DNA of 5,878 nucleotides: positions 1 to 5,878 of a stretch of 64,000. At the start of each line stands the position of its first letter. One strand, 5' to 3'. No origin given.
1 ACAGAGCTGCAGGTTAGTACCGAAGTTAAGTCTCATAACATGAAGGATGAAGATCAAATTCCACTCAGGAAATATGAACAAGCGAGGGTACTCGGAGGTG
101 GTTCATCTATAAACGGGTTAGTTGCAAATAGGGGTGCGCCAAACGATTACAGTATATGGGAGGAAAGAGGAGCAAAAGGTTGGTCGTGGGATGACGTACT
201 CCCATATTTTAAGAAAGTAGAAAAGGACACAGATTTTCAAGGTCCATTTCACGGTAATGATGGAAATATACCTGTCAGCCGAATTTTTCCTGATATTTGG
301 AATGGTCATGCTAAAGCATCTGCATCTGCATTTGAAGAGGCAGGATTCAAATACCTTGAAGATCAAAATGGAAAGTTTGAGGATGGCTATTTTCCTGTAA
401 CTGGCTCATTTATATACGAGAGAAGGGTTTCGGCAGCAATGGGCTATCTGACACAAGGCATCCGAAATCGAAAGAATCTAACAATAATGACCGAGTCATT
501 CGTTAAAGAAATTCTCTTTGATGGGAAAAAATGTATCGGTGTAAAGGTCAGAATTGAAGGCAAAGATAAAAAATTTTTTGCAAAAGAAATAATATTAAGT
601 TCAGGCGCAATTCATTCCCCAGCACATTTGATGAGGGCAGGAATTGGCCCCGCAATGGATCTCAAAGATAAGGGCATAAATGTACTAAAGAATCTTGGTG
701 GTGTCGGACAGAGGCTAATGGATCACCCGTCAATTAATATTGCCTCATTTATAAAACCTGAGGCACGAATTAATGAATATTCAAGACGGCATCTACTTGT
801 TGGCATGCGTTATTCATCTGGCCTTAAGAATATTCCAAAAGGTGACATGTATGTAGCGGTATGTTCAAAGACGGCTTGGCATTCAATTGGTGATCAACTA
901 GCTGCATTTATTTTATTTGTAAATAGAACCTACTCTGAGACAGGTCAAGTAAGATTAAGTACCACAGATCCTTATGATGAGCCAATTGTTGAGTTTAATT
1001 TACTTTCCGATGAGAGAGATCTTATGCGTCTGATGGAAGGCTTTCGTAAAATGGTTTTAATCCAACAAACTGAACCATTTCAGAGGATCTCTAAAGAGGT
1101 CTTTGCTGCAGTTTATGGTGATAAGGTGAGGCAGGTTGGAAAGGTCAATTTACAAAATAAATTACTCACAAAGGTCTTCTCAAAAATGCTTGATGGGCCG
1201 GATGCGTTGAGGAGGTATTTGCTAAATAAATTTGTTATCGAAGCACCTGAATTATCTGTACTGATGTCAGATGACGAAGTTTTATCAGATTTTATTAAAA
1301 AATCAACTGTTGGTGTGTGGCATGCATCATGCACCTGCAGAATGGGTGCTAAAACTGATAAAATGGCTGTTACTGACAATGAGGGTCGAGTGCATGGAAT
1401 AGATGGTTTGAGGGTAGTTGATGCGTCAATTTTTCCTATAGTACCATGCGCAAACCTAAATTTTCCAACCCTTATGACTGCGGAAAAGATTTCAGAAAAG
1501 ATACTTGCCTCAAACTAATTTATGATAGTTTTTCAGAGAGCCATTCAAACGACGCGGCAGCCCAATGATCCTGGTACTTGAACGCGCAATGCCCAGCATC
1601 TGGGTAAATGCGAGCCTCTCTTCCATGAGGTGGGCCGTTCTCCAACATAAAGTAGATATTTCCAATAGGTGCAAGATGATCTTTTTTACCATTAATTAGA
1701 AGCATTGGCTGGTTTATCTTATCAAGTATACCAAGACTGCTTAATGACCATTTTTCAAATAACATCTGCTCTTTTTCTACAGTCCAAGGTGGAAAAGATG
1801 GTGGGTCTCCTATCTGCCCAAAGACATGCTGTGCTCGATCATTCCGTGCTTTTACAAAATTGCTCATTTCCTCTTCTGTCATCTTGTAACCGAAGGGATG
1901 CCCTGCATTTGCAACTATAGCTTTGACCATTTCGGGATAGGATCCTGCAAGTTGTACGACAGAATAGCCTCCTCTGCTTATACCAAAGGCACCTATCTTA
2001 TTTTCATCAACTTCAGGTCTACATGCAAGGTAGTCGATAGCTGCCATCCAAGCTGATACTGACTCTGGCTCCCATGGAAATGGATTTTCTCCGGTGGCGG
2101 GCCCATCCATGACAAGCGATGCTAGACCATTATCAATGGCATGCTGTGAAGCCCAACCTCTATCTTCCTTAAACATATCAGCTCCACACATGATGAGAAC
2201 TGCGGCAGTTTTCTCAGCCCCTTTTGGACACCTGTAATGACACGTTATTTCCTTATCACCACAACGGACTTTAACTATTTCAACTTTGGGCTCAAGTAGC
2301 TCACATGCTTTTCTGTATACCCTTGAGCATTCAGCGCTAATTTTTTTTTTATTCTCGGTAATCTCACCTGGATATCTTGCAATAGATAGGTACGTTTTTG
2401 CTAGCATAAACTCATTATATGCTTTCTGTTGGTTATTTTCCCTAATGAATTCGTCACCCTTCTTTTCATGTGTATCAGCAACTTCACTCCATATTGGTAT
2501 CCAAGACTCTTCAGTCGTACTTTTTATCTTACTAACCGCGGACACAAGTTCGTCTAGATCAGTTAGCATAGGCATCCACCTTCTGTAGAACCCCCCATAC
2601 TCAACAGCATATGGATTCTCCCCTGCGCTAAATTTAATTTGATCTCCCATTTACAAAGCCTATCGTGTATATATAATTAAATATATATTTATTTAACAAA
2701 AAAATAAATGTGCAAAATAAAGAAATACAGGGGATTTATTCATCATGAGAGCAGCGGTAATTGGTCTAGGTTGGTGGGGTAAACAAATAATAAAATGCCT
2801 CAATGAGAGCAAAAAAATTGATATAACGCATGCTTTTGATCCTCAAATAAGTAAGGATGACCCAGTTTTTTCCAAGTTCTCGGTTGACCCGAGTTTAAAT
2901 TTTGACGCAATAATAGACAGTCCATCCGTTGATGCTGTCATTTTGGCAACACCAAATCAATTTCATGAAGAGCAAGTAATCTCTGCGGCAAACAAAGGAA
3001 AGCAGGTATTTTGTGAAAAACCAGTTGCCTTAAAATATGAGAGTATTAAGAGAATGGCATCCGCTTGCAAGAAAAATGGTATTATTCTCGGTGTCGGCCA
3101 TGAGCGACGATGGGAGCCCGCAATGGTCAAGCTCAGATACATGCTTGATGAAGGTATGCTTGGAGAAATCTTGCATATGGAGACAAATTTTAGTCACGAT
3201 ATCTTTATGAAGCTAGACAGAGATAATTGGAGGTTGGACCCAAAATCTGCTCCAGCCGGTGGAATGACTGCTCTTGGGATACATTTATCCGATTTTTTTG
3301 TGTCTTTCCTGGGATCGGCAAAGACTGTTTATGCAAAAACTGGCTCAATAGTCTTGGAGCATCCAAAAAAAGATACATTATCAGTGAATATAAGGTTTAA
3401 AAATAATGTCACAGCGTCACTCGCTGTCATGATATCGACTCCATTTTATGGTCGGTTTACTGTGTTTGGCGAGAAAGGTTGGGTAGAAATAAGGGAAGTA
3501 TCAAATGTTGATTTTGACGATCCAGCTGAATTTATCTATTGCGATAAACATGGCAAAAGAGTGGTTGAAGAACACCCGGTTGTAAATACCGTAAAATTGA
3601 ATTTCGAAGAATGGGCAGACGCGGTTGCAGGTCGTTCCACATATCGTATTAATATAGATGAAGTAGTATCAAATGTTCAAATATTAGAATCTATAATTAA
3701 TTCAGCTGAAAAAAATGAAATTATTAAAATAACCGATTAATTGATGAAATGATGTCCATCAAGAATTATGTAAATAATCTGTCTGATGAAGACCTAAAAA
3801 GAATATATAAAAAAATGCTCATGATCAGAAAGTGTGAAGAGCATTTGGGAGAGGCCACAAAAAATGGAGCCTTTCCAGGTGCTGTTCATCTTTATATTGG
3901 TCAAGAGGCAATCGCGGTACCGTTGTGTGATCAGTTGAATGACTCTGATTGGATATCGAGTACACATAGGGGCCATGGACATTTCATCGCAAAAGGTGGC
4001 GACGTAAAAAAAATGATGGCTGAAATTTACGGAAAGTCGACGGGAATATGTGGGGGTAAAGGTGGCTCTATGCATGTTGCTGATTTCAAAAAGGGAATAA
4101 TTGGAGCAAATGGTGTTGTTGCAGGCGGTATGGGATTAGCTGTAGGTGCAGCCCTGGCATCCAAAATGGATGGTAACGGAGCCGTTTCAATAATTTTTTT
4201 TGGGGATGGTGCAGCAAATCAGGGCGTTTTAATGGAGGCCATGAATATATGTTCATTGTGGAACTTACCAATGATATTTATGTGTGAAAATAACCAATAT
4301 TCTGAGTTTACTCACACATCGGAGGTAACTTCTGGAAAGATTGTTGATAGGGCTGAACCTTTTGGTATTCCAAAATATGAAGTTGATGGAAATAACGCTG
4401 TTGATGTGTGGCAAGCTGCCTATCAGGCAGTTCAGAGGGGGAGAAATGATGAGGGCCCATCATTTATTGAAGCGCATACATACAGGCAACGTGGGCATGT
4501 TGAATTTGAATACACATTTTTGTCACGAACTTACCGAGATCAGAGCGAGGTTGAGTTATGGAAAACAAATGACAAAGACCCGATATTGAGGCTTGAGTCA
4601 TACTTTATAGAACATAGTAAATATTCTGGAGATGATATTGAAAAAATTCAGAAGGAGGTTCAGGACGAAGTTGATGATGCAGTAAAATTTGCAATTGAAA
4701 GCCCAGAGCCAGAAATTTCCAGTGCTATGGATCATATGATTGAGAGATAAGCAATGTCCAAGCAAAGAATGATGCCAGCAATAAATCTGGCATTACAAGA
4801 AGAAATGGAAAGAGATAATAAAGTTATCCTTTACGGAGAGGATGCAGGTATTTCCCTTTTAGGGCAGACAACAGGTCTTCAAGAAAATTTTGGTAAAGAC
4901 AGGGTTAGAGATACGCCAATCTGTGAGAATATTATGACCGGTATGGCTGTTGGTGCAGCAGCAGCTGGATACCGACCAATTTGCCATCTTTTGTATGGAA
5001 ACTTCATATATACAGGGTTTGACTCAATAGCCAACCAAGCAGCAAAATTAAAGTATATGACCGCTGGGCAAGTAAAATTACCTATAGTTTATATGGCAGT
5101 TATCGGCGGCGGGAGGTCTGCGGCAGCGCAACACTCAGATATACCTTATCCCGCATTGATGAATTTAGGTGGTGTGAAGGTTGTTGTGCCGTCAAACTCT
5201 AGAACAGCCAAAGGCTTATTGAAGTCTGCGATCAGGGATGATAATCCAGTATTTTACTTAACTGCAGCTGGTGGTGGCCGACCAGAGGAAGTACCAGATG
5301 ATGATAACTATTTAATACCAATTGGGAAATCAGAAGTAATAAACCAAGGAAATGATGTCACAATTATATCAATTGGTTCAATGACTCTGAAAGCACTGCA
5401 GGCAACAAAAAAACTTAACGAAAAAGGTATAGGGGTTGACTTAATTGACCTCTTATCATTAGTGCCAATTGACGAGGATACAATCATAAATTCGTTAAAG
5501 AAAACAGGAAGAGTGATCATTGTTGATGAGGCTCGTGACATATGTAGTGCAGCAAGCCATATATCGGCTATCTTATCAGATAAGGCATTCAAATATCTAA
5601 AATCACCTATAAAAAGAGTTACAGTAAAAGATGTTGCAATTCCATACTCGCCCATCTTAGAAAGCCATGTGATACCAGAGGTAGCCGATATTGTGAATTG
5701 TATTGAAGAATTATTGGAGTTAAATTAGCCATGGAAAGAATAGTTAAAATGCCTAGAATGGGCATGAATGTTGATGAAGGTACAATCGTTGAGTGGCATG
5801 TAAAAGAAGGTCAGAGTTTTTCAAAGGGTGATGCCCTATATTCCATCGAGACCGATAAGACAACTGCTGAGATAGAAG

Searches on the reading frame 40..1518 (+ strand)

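Call 47: search_protein_families(library=pfam, proteins=[window:40-1518:+], max_evalue=0.00001)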
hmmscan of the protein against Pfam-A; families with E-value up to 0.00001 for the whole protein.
window:40-1518:+ (492 aa): 2 families
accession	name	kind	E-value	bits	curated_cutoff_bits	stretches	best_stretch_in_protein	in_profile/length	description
PF00732.25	GMC_oxred_N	-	2.6e-33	116.1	23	1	14-230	23-217/218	GMC oxidoreductase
PF05199.19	GMC_oxred_C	-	3.9e-33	115.4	24.6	1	300-481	3-139/139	GMC oxidoreductase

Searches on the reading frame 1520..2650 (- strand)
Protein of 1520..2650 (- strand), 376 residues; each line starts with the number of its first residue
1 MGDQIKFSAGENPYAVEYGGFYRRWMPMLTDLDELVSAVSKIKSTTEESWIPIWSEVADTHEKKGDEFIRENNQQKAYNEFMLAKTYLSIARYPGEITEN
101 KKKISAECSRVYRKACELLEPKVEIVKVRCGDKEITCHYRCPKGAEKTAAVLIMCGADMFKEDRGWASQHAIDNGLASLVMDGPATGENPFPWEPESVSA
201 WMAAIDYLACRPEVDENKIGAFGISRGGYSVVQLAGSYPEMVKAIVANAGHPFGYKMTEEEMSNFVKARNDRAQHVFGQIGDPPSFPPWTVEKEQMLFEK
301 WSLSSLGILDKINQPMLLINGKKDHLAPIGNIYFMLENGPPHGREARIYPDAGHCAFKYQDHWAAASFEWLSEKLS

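Call 47: search_protein_families(library=pfam, proteins=[window:1520-2650:-], max_evalue=0.00001)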
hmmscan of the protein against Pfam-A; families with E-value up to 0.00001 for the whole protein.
window:1520-2650:- (376 aa): 5 families
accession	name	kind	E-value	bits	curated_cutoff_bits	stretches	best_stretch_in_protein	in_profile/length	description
PF06500.17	FrsA-like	-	3.7e-14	52.8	22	1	48-252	95-299/414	Esterase FrsA-like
PF00326.27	Peptidase_S9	-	1.2e-10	41.7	22.6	1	198-250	45-97/213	Prolyl oligopeptidase family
PF00561.26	Abhydrolase_1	-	3e-09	37.4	25.8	0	175-253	27-103/245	alpha/beta hydrolase fold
PF08840.17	BAAT_C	-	7.7e-07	29.8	20.9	1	204-355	9-159/210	BAAT / Acyl-CoA thioester hydrolase C terminal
PF01738.24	DLH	-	8.2e-06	26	21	0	200-250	79-129/217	Dienelactone hydrolase family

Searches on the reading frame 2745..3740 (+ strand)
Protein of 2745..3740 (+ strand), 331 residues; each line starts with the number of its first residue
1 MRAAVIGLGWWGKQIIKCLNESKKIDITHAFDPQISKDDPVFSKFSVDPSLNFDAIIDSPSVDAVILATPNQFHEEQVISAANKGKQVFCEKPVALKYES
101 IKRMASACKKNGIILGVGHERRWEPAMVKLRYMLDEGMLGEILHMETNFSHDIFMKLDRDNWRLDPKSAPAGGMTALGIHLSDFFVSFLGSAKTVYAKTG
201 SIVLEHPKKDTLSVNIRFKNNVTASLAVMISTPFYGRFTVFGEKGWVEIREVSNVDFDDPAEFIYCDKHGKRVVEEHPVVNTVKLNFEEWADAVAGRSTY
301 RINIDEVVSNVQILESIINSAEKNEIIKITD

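Call 47: search_protein_families(library=pfam, proteins=[window:2745-3740:+], max_evalue=0.00001)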
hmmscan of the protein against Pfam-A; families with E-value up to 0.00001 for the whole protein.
window:2745-3740:+ (331 aa): 3 families
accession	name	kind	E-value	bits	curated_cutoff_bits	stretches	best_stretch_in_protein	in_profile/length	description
PF01408.29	GFO_IDH_MocA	-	9.9e-28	97.7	24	1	1-119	1-120/120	Oxidoreductase family, NAD-binding Rossmann fold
PF22725.1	GFO_IDH_MocA_C3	-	4.6e-21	75.5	27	1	128-248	2-124/124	GFO/IDH/MocA C-terminal domain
PF02894.22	GFO_IDH_MocA_C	-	1.8e-16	61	22.9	1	133-328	3-217/218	Oxidoreductase family, C-terminal alpha/beta domain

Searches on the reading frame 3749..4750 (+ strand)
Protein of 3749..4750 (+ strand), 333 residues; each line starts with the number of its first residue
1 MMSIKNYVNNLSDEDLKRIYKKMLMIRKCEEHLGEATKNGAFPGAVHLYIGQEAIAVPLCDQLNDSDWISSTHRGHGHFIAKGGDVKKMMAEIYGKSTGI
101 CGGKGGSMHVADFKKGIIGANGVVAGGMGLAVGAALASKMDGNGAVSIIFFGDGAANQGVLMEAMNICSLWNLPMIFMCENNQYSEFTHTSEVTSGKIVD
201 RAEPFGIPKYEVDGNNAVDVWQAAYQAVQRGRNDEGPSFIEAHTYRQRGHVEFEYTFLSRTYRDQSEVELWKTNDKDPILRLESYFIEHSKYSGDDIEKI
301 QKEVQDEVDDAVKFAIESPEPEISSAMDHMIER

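Call 47: search_protein_families(library=pfam, proteins=[window:3749-4750:+], max_evalue=0.00001)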
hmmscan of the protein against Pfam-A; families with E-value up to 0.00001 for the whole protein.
window:3749-4750:+ (333 aa): 1 family
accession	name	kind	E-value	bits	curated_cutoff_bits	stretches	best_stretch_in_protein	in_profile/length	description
PF00676.26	E1_dh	-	6.4e-71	239.2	22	1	22-323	2-299/300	Dehydrogenase E1 component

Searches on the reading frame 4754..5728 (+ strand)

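Call 47: search_protein_families(library=pfam, proteins=[window:4754-5728:+], max_evalue=0.00001)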
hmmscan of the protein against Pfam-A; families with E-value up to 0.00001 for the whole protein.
window:4754-5728:+ (324 aa): 2 families
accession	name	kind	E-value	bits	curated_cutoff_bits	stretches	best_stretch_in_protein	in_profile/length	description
PF02780.25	Transketolase_C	-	6.1e-35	120.3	25.9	1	191-313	1-124/124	Transketolase, C-terminal domain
PF02779.29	Transket_pyr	-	8.4e-32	110.6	27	1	6-167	5-164/174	Transketolase, pyrimidine binding domain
